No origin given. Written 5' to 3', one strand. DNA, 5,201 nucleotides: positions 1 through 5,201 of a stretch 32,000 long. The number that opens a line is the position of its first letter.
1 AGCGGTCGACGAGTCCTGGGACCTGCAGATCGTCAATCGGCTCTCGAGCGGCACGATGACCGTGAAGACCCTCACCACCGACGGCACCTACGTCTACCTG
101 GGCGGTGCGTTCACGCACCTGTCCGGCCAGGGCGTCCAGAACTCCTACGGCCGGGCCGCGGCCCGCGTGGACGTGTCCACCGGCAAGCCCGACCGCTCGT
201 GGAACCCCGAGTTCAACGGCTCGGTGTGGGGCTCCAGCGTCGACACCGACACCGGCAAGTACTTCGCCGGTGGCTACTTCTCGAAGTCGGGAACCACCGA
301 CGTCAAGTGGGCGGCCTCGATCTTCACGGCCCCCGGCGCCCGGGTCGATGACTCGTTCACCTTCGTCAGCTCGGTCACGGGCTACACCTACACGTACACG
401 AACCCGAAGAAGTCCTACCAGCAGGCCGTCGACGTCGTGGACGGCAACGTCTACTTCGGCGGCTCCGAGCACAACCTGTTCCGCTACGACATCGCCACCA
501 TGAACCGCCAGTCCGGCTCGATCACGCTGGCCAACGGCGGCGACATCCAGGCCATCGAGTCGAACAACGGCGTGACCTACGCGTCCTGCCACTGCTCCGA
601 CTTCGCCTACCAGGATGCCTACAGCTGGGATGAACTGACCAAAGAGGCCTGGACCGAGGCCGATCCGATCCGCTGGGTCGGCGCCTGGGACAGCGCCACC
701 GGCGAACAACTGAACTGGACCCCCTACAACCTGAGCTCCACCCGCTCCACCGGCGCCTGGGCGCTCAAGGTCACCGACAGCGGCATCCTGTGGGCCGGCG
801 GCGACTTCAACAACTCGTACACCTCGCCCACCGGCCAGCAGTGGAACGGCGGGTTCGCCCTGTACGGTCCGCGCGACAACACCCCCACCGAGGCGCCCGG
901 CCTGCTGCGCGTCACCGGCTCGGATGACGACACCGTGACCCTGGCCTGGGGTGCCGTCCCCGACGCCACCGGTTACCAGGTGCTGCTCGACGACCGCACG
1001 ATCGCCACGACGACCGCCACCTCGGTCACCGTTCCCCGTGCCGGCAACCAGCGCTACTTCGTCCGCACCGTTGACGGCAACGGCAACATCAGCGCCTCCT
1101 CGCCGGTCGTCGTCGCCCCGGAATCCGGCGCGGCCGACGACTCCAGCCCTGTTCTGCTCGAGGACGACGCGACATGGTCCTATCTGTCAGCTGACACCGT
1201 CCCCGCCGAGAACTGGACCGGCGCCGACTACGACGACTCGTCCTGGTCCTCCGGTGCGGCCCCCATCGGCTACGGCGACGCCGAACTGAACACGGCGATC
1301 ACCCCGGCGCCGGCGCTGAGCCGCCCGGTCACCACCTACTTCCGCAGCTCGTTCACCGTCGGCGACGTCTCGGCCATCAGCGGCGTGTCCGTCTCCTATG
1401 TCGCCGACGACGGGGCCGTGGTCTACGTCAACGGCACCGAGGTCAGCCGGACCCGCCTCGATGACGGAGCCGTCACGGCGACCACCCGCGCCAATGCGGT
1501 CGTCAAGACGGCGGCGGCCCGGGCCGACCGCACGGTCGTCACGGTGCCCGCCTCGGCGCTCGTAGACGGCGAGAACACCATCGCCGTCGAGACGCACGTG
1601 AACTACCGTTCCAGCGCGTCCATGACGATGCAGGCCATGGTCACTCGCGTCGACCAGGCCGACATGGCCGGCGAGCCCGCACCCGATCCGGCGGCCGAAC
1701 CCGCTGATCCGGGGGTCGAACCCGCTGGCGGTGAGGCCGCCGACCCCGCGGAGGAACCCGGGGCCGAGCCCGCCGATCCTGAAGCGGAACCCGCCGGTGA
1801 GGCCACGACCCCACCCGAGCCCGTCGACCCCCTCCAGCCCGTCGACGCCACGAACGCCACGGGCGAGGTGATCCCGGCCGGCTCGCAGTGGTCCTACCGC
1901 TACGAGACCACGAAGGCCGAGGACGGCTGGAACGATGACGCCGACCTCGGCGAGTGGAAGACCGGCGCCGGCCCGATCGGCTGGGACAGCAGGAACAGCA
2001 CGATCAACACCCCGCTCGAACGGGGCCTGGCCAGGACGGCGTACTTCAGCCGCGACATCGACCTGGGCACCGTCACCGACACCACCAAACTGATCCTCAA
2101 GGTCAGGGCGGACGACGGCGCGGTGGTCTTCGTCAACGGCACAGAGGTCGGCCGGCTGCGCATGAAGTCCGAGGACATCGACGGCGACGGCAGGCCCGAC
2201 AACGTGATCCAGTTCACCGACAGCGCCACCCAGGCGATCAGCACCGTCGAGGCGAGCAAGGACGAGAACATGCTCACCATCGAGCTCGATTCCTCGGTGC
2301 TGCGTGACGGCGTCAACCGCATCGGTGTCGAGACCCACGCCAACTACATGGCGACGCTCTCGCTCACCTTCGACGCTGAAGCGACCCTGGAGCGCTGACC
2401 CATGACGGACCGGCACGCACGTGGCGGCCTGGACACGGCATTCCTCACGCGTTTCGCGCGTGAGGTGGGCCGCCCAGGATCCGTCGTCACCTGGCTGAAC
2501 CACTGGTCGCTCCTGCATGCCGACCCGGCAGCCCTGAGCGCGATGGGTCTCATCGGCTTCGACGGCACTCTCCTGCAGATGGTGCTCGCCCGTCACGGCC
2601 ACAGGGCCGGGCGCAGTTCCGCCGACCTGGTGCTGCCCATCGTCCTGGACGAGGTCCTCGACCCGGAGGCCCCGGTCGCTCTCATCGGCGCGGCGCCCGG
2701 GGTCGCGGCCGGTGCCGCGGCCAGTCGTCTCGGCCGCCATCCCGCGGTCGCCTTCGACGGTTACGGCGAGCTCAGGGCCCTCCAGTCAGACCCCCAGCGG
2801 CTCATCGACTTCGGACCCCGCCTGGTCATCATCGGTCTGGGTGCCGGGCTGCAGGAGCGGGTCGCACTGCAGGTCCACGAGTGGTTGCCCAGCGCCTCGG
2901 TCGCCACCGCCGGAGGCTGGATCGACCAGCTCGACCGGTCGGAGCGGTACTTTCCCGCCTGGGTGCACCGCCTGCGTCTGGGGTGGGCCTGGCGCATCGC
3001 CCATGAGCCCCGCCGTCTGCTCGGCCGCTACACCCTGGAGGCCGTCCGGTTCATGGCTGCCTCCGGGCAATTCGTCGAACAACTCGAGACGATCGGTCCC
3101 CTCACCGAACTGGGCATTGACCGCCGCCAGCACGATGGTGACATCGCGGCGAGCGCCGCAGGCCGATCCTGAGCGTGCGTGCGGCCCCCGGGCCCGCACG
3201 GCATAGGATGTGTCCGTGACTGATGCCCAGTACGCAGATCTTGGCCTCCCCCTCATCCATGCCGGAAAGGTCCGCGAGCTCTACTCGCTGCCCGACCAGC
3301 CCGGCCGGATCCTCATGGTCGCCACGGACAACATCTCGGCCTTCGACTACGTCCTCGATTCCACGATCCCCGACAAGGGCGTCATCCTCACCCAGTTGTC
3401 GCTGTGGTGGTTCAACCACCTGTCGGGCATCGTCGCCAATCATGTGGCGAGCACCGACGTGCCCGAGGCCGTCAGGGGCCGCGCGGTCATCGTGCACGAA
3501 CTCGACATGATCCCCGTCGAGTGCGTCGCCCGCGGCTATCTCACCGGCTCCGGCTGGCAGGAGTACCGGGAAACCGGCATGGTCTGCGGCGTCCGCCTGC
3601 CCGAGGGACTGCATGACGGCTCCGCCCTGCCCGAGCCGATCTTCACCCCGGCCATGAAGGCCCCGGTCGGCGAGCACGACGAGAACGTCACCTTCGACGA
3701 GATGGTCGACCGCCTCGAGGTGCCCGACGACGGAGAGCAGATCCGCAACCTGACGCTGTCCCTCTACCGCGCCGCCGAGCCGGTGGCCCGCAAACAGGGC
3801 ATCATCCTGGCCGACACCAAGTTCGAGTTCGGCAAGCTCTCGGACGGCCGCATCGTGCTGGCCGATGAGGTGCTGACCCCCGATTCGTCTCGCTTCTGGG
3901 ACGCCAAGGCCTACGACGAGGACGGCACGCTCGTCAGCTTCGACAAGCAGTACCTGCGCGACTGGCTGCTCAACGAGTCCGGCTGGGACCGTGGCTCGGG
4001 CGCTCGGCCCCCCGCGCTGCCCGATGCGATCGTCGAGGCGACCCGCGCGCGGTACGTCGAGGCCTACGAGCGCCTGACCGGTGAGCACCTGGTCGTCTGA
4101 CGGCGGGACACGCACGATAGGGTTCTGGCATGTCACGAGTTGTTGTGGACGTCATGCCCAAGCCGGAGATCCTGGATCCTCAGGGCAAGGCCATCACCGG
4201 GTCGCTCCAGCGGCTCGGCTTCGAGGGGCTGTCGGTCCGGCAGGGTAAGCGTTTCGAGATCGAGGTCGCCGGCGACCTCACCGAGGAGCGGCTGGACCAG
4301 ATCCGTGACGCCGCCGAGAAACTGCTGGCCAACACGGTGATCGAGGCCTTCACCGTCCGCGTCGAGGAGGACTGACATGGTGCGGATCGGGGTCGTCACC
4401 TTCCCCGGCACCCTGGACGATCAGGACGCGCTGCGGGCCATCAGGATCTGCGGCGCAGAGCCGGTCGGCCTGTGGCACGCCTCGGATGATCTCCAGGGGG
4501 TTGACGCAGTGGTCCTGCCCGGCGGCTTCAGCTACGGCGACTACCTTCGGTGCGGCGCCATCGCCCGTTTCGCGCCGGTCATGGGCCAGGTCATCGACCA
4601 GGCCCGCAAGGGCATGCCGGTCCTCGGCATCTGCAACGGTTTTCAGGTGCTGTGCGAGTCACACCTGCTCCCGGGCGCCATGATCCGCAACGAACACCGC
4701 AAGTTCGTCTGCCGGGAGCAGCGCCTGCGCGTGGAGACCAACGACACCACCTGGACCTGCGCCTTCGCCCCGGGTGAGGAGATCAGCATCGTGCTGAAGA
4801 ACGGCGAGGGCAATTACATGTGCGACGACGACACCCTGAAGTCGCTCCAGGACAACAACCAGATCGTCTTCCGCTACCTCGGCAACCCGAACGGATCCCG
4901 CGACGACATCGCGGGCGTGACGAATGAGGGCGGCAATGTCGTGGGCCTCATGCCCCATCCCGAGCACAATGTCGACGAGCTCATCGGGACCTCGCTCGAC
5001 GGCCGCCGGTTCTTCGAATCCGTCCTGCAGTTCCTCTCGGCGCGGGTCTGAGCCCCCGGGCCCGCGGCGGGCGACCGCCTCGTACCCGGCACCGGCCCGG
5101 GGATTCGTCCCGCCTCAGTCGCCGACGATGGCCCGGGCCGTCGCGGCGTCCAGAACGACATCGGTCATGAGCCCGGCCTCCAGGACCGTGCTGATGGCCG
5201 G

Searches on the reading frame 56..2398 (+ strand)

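Call 7: search_protein_families(library=pfam, proteins=[window:56-2398:+])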
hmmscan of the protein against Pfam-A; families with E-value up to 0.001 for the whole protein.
window:56-2398:+ (780 aa): 1 family
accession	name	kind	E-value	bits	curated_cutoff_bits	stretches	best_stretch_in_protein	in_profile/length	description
PF14683.12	CBM-like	-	8.8e-05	22.9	27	0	454-520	85-149/160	Polysaccharide lyase family 4, domain III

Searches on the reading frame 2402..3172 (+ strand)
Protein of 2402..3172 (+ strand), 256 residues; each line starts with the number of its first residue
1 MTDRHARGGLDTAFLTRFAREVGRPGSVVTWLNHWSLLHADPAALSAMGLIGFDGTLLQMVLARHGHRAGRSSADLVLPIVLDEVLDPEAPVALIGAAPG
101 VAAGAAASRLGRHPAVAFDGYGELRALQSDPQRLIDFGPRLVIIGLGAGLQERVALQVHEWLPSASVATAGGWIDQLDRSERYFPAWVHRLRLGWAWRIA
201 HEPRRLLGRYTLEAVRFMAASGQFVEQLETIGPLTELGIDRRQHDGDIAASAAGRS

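Call 7: search_protein_families(library=pfam, proteins=[window:2402-3172:+])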
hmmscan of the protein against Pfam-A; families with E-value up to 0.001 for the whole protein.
window:2402-3172:+ (256 aa): 1 family
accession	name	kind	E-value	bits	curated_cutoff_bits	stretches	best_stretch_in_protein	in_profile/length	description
PF03808.19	Glyco_tran_WecG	-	1.5e-20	74.1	27.4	1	52-210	5-168/168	Glycosyl transferase WecG/TagA/CpsF family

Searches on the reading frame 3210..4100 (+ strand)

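Call 7: search_protein_families(library=pfam, proteins=[window:3210-4100:+])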
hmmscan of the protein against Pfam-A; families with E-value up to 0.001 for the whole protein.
window:3210-4100:+ (296 aa): 1 family
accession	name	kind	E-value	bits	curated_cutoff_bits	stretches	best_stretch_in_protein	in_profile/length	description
PF01259.24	SAICAR_synt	-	6.7e-74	249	20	1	16-261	2-228/233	SAICAR synthetase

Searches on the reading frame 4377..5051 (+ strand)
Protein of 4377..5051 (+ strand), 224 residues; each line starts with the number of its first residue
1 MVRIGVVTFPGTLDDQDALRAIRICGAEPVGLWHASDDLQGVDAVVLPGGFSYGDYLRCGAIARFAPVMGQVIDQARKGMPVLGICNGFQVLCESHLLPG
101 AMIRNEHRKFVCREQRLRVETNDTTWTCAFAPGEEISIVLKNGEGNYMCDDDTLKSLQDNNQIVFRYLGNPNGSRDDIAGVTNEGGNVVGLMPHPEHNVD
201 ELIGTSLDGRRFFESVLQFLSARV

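Call 7: search_protein_families(library=pfam, proteins=[window:4377-5051:+])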
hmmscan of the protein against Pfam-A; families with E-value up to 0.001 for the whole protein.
window:4377-5051:+ (224 aa): 4 families
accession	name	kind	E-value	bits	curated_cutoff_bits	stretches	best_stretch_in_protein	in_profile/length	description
PF13507.12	GATase_5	-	2.4e-31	109.2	27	1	2-201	2-232/260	CobB/CobQ-like glutamine amidotransferase domain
PF07685.20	GATase_3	-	5e-08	33.2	27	1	29-95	26-91/196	CobB/CobQ-like glutamine amidotransferase domain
PF00117.34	GATase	-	3.9e-06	27.1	22.8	1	39-128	40-114/190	Glutamine amidotransferase class-I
PF01965.30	DJ-1_PfpI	-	5.3e-05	23.5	26.6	1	41-100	61-115/165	DJ-1/PfpI family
